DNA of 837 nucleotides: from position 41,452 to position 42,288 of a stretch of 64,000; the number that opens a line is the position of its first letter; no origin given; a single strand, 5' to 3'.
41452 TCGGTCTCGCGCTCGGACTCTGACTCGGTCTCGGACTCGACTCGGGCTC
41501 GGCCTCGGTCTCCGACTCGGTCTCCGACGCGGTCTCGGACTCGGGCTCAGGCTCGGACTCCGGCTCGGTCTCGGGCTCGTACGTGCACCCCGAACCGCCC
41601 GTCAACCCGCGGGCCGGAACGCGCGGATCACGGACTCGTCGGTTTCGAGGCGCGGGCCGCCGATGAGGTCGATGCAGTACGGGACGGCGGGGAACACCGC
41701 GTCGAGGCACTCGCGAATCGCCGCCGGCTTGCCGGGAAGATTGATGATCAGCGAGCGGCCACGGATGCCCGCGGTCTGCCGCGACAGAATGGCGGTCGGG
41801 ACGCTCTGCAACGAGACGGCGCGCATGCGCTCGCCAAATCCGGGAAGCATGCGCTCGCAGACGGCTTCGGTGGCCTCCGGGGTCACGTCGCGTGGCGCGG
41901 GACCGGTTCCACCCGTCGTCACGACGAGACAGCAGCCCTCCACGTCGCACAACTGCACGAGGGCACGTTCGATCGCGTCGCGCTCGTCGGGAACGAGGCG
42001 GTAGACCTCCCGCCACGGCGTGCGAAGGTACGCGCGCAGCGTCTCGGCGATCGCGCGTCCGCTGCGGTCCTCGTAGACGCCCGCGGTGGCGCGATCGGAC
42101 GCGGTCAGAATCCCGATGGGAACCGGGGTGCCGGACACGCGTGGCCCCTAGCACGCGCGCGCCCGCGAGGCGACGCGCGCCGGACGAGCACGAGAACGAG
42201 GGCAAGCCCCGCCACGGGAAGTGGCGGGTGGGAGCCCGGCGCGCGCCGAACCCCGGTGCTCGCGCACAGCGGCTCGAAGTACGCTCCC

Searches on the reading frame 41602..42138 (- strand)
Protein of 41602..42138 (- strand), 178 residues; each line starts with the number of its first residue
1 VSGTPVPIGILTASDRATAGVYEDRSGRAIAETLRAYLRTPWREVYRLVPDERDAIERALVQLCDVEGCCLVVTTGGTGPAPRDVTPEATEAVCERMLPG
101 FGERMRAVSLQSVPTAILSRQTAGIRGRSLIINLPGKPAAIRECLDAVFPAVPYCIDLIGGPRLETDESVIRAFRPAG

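Call 18: search_protein_families(library=pfam, proteins=[window:41602-42138:-])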
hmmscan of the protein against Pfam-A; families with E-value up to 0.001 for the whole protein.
window:41602-42138:- (178 aa): 1 family
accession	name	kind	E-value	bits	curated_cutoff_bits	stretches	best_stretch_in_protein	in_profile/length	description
PF00994.29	MoCF_biosynth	-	2.7e-28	98.9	26.6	1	9-152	1-142/144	Probable molybdopterin binding domain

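Call 40: find_encoding_contigs(protein=window:41602-42138:-, flank=10000, max_places=3)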
Protein window:41602-42138:- (178 aa): 1 contig read that carries it; 1 place shown.
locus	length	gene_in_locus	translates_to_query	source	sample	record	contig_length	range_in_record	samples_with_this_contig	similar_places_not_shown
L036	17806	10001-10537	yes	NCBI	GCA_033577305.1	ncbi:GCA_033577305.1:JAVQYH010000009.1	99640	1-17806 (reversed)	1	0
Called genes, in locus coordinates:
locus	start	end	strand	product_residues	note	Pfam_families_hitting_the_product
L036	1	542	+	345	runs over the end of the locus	PF00316:FBPase, PF18913:FBPase_C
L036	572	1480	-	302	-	PF03446:NAD_binding_2, PF03807:F420_oxidored (faint), PF00393:6PGD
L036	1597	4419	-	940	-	PF00923:TAL_FSA, PF00342:PGI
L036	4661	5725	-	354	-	-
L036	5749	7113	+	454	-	-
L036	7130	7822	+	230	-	PF13398:Peptidase_M50B (weak), PF02163:Peptidase_M50 (faint)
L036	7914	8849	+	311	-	PF00582:Usp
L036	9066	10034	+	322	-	-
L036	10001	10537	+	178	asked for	PF00994:MoCF_biosynth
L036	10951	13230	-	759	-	PF00884:Sulfatase, PF16347:SGSH_C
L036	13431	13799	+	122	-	-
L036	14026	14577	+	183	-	-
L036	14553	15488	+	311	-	-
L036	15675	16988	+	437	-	PF00365:PFK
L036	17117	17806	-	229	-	?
